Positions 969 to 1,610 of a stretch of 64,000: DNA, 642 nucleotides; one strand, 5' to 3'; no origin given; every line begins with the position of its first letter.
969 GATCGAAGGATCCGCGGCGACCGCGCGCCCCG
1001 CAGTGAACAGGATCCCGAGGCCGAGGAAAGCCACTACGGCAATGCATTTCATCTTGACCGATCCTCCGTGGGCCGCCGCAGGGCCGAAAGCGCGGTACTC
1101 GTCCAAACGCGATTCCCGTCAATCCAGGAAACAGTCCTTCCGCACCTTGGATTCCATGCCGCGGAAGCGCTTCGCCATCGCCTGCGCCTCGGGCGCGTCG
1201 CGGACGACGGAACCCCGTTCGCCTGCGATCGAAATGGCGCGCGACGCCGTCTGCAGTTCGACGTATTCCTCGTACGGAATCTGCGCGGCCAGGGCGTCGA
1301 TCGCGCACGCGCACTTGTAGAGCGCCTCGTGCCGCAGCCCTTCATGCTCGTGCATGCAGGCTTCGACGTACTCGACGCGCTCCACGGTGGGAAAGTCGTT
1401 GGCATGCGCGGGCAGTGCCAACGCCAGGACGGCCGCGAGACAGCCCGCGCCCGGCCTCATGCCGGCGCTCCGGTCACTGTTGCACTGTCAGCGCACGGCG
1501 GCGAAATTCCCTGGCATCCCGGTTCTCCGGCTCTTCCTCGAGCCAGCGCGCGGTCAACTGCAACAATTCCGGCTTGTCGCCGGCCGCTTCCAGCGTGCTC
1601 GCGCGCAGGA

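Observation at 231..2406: Uncharacterised exported module (S1 protease, Cys-containing protein, SoxY-SoxZ fusion-like thiol carrier) appended to a lanthanide-type XoxF operon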

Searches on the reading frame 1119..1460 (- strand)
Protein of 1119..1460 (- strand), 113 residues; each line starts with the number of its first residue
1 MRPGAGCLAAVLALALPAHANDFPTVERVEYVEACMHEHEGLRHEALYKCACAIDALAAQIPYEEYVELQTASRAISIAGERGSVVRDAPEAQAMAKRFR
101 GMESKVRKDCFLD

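Call 3: search_protein_families(library=ncbifam, proteins=[window:1119-1460:-], max_evalue=0.01)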
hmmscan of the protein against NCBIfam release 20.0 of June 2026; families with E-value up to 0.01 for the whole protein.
window:1119-1460:- (113 aa): 0 families

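Call 4: search_protein_families(library=pfam, proteins=[window:1119-1460:-], max_evalue=0.01)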
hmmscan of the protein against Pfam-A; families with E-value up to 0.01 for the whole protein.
window:1119-1460:- (113 aa): 0 families

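Call 12: find_homologous_proteins(query=window:1119-1460:-, max_evalue=0.001)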
Query window:1119-1460:- (113 aa): 14 proteins with E <= 0.001 among 47 candidates.
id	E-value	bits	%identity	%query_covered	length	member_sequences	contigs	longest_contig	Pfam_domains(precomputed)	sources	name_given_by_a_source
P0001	7.6e-68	244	100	100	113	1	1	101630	-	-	-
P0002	1.2e-58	214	92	82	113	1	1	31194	-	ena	-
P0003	2.0e-43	165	70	93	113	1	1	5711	-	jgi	-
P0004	4.8e-43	164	74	87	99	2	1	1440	-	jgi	jgi:hypothetical protein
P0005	1.1e-41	160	73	86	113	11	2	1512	-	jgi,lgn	jgi:hypothetical protein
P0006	2.7e-41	158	72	82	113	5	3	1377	-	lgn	-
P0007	5.1e-41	157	72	82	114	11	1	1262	-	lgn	-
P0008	4.4e-40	154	66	95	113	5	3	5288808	-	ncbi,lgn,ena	-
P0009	1.1e-37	147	64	95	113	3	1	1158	-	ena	-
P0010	1.1e-32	131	69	78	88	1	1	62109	-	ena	-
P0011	5.3e-31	125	59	81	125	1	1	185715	-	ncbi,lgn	-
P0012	1.2e-24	105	52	82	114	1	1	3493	-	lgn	-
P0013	1.8e-23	101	54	82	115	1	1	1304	-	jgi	jgi:hypothetical protein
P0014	1.3e-19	89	49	84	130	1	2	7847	-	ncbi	-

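Call 13: find_encoding_contigs(protein=P0008, flank=10000, max_places=3)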
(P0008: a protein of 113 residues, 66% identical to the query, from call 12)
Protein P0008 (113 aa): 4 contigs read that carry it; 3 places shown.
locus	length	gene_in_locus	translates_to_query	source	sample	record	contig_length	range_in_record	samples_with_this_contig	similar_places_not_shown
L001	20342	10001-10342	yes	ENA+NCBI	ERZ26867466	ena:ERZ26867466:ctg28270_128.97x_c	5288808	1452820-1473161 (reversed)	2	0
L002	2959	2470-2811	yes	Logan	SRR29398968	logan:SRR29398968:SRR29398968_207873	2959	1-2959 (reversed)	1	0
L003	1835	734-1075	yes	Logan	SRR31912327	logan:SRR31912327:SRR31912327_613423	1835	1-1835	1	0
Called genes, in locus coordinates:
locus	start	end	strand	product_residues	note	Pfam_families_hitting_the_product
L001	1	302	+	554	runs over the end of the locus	PF07969:Amidohydro_3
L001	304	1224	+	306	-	PF01913:FTR, PF02741:FTR_C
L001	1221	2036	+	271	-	PF01493:GXGXG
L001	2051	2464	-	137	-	PF02152:FolB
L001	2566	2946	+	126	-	PF01329:Pterin_4a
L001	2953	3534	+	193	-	PF02441:Flavoprotein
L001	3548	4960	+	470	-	PF20123:DUF6513, PF14251:PterinBD-DUF4346 (faint)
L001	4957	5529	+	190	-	PF04289:DUF447_N, PF20766:DUF447_C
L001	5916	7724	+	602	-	PF01011:PQQ, PF13570:Beta-prop_ACSF4 (faint), PF13360:PQQ_2, PF01011:PQQ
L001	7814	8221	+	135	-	PF13442:Cytochrome_CBB3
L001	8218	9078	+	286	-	-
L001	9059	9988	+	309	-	PF13365:Trypsin_2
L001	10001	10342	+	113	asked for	-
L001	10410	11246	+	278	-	PF13501:SoxY, PF08770:SoxZ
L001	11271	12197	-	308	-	PF00701:DHDPS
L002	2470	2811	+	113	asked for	-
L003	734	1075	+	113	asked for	-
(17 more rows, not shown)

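Call 14: find_encoding_contigs(protein=P0011, flank=10000, max_places=2)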
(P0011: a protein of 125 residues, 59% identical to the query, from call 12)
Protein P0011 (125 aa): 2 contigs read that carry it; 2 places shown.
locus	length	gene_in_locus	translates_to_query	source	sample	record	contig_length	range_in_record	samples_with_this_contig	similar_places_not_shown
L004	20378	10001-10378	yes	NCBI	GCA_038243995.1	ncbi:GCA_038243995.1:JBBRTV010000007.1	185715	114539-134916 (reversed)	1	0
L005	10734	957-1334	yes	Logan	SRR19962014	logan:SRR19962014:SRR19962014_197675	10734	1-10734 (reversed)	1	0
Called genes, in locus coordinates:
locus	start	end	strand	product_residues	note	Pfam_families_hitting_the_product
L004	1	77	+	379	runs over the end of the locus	PF00288:GHMP_kinases_N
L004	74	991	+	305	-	PF09176:Mpt_N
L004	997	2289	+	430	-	PF02655:ATP-grasp_3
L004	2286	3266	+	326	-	PF02289:MCH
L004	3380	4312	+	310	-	PF18030:Rimk_N, PF08443:RimK, PF02955:GSH-S_ATP (weak)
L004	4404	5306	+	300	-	PF01874:CitG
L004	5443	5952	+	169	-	PF08714:Fae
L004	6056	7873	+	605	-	PF01011:PQQ, PF13570:Beta-prop_ACSF4 (faint), PF13360:PQQ_2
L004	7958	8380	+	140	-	PF13442:Cytochrome_CBB3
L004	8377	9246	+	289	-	-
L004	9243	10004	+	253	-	-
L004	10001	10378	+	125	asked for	-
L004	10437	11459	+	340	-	PF20030:bpMoxR (faint), PF13191:AAA_16 (faint), PF07726:AAA_3, PF07728:AAA_5, PF17863:AAA_lid_2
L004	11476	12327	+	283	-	PF01882:DUF58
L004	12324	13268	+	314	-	-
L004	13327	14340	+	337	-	PF13519:VWA_2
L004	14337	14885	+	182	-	-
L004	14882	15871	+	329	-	-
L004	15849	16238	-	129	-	PF01329:Pterin_4a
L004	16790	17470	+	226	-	PF00589:Phage_integrase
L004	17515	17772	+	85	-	-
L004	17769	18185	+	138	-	PF01850:PIN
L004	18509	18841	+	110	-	-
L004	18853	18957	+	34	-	-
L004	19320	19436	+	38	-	-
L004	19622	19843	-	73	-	-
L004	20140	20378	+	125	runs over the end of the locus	-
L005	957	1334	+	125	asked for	-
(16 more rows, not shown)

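Call 15: find_encoding_contigs(protein=P0014, flank=10000, max_places=2)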
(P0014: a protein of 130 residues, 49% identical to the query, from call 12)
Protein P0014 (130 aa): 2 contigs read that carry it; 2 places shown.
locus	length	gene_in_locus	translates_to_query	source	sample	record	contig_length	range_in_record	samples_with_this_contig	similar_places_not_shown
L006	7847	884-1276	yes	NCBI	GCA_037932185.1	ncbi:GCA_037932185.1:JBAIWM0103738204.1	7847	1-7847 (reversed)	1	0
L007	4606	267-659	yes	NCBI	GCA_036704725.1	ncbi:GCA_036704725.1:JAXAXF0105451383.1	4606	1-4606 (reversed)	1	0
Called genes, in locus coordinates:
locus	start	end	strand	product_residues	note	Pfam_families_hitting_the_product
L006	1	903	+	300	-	?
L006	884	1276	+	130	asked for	-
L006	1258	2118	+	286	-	PF13501:SoxY, PF08770:SoxZ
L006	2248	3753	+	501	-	PF01645:Glu_synthase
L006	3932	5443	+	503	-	PF04185:Phosphoesterase, PF00884:Sulfatase (weak)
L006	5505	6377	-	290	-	PF01758:SBF, PF13593:SBF_like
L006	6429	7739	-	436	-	PF00144:Beta-lactamase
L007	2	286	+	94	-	?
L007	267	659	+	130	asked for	-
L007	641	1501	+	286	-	PF13501:SoxY, PF08770:SoxZ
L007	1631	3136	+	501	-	PF01645:Glu_synthase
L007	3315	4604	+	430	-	?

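Call 29: find_related_loci(query=A2, collection=genome_contigs, flank=10000)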
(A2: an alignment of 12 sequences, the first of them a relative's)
Query A2 (113 aa) in genome_contigs; peptide patterns used: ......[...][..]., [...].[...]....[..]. (x = any residue, [..] = any of these).
170 stretches matched a pattern; 153 encode a relative of the query (tblastn E <= 1e-3); the best 80 are kept; 80 distinct loci.
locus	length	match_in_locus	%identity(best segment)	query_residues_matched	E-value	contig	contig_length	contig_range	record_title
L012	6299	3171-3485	71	10-113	2e-46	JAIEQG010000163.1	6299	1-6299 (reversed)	MAG: Burkholderiales bacterium isolate co.spades.DASTOOL.2.5kb_123 c_000000412762, whole genome shotgun sequence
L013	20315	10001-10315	71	10-113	2e-46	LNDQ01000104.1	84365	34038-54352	MAG: Betaproteobacteria bacterium Ga0077523 Ga0077523_1080.1, whole genome shotgun sequence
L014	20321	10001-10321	66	7-113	2e-45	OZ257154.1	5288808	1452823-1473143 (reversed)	MAG: Burkholderiales bacterium isolate 5a1f4b7f-29eb-4d11-b998-9e1cb223b6c6 genome assembly, chromosome: 1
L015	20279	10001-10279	72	21-113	2e-43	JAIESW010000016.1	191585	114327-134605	MAG: Burkholderiales bacterium isolate co.spades.METABAT.2.5kb_110 c_000000445078, whole genome shotgun sequence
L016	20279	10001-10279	59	21-112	5e-34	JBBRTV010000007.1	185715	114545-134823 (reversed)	MAG: Burkholderiales bacterium isolate La2_metabat2.290 La2_metabat2.290_K_206344L185715_cov_45.1770, whole genome shotg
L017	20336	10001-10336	49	2-112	5e-33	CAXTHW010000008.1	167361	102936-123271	MAG TPA_asm: uncultured Rubrivivax sp. isolate public_SRR11456921_metawrap_bin.11 genome assembly, contig: public_SRR114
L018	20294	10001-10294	50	15-112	1e-32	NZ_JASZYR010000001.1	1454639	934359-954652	Variovorax sp. J22P240 L64577_1, whole genome shotgun sequence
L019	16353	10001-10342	46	2-113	1e-32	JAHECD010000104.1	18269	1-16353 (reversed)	MAG: Rubrivivax sp. isolate Ww161 NODE_5824_length_18269_cov_6.270002, whole genome shotgun sequence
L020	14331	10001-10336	49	2-113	3e-32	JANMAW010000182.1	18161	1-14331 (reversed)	MAG: Rhizobacter sp. isolate OTE_1_metabat_472 OTE_1_k141_5046348, whole genome shotgun sequence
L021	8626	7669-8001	49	2-112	4e-32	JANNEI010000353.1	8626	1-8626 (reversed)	MAG: Burkholderiales bacterium isolate OTE_75_metabat_408 OTE_75_k141_3356932, whole genome shotgun sequence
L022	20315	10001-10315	48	8-112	2e-32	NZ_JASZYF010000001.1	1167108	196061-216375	Variovorax gracilis strain J22R24 L61001_1, whole genome shotgun sequence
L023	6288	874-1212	49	2-113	1e-31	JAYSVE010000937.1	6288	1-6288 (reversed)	MAG: Methylibium sp. isolate GFS_12741 GFS_12741_936, whole genome shotgun sequence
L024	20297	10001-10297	51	14-112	1e-31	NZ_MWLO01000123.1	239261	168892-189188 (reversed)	Ideonella sp. A 288 EOINJALH_123, whole genome shotgun sequence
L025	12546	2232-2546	50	8-112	1e-31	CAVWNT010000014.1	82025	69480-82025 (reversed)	MAG: uncultured beta proteobacterium isolate MFD01275.bin.2.178 genome assembly, contig: contig_54967, whole genome shot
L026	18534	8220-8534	50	8-112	3e-31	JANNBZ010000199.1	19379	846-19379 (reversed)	MAG: Burkholderiales bacterium isolate OTE_78_metabat_253 OTE_78_k141_4399346, whole genome shotgun sequence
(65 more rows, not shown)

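Call 32: predict_structure(alignment_id=A2)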
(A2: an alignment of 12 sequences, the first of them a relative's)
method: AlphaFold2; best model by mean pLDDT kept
length: 113 residues; sequences in the alignment: 12
mean_pLDDT: 85.4   pTM: 0.70
mean pLDDT of the five models: 85.4, 83.5, 83.1, 81.3, 80.2
residues with pLDDT >= 90: 72; 70-90: 20; 50-70: 19; < 50: 2
segments of 3 or more residues with pLDDT < 50: none
pLDDT, mean of each block of 10 residues (from residue 1): 55 59 88 91 88 94 94 91 89 95 95 89
secondary structure, 60 per line:
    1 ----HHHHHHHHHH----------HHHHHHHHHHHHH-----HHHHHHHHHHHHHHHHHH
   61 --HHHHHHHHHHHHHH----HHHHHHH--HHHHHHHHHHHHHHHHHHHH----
elements in order: H5-14 H25-37 H43-60 H63-76 H81-87 H90-109

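Call 34: search_protein_representatives(alignment_id=A2)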
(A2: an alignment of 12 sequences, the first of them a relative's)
Query: 12 sequences, 113 profile positions. Proteins with E-value up to 0.001 (for the whole library): 632; up to 1e-10: 373; up to 1e-30: 22. The best 150 are listed.
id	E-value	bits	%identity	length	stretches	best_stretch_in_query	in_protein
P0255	1.8e-41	156.6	-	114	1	1-112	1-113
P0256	2.2e-39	149.9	-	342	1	15-113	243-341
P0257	2.2e-37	143.5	-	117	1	2-113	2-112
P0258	3.9e-37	142.6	-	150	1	19-112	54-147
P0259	7.7e-36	138.5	-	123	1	9-112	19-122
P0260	5.8e-35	135.6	-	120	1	5-113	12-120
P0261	1.1e-34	134.8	-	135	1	5-112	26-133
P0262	1.6e-34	134.2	-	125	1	12-113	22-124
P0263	5.6e-34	132.5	-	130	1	7-112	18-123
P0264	1.5e-33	131.1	-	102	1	13-113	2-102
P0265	2.6e-33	130.3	-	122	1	6-112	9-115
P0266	3.3e-33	130.0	-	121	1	7-113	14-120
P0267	6.1e-33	129.1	-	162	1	4-112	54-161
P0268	6.7e-33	129.0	-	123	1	7-113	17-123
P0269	7.3e-33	128.9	-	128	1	6-112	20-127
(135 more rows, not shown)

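Call 36: fold_search(model_id=the predicted structure, library=pdb)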
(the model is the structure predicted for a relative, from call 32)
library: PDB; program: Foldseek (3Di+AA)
matches with E <= 10: 42; with E <= 0.001: 0
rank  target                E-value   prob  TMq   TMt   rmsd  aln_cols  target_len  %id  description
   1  1xaw                  2.1e+00  0.07  0.19  0.20  14.1       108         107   11  crystal structure of the cytoplasmic distal C-terminal domain of occludin (released 2005-09-06)
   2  7ej4_B                3.8e+00  0.06  0.20  0.03  24.5       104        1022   12  Cryo-EM structure of SARS-CoV-2 spike in complex with a neutralizing antibody RBD-chAb-25 (released 2021-06-23)
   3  1i4d_A                3.8e+00  0.04  0.20  0.13  25.9       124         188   15  CRYSTAL STRUCTURE ANALYSIS OF RAC1-GDP COMPLEXED WITH ARFAPTIN (P21) (released 2001-05-16)
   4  6iko_B                4.0e+00  0.08  0.21  0.09  13.4        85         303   16  Crystal structure of mouse GAS7cb (released 2019-10-16)
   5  4zwt_A                4.0e+00  0.05  0.17  0.16  14.4        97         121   13  Crystal Structure of the Bacteriophage T4 recombination mediator protein UvsY, Lattice Type IV (released 2016-03-02)
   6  4dcn_D                4.2e+00  0.05  0.24  0.15  28.7       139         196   14  Crystal Structure Analysis of the Arfaptin2 BAR domain in Complex with ARL1 (released 2012-06-13)
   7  4zwt_M                4.5e+00  0.03  0.17  0.15  16.8       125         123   11  Crystal Structure of the Bacteriophage T4 recombination mediator protein UvsY, Lattice Type IV (released 2016-03-02)
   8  4zwt_H                4.5e+00  0.02  0.15  0.13  18.8       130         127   13  Crystal Structure of the Bacteriophage T4 recombination mediator protein UvsY, Lattice Type IV (released 2016-03-02)
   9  6yr2_BBB              4.7e+00  0.10  0.33  0.22  10.7        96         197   16  TetR(D) soaked with Tigecycline P4(1)2(1)2 (released 2021-04-28)
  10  4zwt_E                4.7e+00  0.02  0.15  0.14  17.9       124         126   12  Crystal Structure of the Bacteriophage T4 recombination mediator protein UvsY, Lattice Type IV (released 2016-03-02)
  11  4m70_L                5.0e+00  0.11  0.30  0.31   8.3        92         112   12  Crystal structure of potato Rx-CC domain in complex with RanGAP2-WPP domain (released 2013-11-13)
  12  6o90_R                5.2e+00  0.03  0.18  0.18  19.4       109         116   16  Cryo-EM image reconstruction of the 70S Ribosome Enterococcus faecalis Class05 (released 2020-09-23)
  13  8oj3_P                5.2e+00  0.03  0.19  0.17  12.4       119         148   16  Crystal structure of the Candida albicans 80S ribosome in complex with geneticin G418 (rotated state) (released 2024-10-09)
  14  4m70_I                5.5e+00  0.11  0.30  0.31   7.8        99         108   11  Crystal structure of potato Rx-CC domain in complex with RanGAP2-WPP domain (released 2013-11-13)
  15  1m5i                  5.5e+00  0.04  0.21  0.23  15.4       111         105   11  Crystal Structure of the coiled coil region 129-250 of the tumor suppressor gene product APC (released 2002-11-20)
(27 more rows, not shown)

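Call 45: search_solved_structures(query=A2, max_evalue=10, show_alignments=2)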
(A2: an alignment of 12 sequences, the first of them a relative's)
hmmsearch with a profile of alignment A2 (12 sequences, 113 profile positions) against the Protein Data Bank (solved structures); distinct sequences matched with E-value up to 10: 4.
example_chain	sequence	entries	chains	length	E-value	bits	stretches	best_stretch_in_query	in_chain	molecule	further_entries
7ap5_AAA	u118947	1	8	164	0.44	13.6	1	12-61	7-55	Alpha subunit of cyanobacterial protein phycoerythrin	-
5aqd_A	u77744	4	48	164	0.49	13.4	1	12-61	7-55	PHYCOERYTHRIN ALPHA SUBUNIT | C-PHYCOERYTHRIN ALPHA SUBUNIT | Phycoerythrin Alpha subunit,Phycoerythrin Alpha subunit,Phycoerythrin Alpha subunit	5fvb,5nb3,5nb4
2f2o_A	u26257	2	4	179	0.96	12.5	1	60-99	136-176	Calmodulin fused with calmodulin-binding domain of calcineurin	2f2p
1b04_A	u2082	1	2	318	1.1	12.2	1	44-81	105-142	PROTEIN (DNA LIGASE)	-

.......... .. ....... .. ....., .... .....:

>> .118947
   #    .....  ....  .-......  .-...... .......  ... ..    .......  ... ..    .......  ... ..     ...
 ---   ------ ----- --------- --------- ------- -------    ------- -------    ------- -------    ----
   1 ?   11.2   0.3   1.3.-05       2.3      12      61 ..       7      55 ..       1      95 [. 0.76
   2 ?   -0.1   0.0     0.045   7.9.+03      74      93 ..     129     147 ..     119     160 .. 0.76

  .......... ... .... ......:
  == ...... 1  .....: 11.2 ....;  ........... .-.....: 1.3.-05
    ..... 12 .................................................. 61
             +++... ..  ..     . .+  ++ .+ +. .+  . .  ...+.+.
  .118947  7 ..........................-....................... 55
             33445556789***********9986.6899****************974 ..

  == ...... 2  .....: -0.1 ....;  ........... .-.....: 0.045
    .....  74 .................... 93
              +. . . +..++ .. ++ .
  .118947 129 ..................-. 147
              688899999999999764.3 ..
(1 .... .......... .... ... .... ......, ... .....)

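Call 46: search_protein_families(library=pfam, proteins=[window:1119-1460:-, L004:9243-10004:+], max_evalue=10)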
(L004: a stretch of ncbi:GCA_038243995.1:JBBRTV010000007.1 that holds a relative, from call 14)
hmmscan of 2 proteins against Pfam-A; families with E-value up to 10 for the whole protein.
window:1119-1460:- (113 aa): 1 family
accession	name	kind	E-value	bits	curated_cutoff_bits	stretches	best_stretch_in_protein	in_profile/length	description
PF12477.13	TraW_N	-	0.066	13.7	22.7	1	7-23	4-20/30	Sex factor F TraW protein N terminal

L004:9243-10004:+ (253 aa): 0 families

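Call 52: list_cluster_members(proteins=[P0256])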
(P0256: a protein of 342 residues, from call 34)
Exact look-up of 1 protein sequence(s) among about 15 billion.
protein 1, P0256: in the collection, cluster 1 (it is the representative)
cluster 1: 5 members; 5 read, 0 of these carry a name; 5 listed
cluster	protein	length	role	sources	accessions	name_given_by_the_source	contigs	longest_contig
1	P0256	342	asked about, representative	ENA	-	-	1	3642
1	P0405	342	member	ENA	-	-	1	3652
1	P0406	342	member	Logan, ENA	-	-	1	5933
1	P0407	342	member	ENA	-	-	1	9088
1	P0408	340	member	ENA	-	-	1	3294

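Call 53: find_encoding_contigs(protein=P0407, flank=8000, max_places=2)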
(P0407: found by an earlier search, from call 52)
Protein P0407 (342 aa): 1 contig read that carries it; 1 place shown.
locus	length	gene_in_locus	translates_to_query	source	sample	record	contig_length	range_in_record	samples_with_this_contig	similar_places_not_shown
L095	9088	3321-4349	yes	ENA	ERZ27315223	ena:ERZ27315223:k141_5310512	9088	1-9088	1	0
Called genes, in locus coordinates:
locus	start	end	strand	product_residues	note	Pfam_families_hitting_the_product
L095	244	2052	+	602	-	PF01011:PQQ, PF13360:PQQ_2, PF13570:Beta-prop_ACSF4 (faint)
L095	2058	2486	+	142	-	PF13442:Cytochrome_CBB3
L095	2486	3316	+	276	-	-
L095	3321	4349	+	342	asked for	PF13365:Trypsin_2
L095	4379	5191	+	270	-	PF13501:SoxY, PF08770:SoxZ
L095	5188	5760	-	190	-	PF01292:Ni_hydr_CYTB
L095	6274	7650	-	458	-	PF00072:Response_reg, PF00158:Sigma54_activat, PF13191:AAA_16 (faint), PF14532:Sigma54_activ_2, PF01078:Mg_chelatase (faint), PF07728:AAA_5 (weak), PF25601:AAA_lid_14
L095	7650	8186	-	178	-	-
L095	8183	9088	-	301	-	?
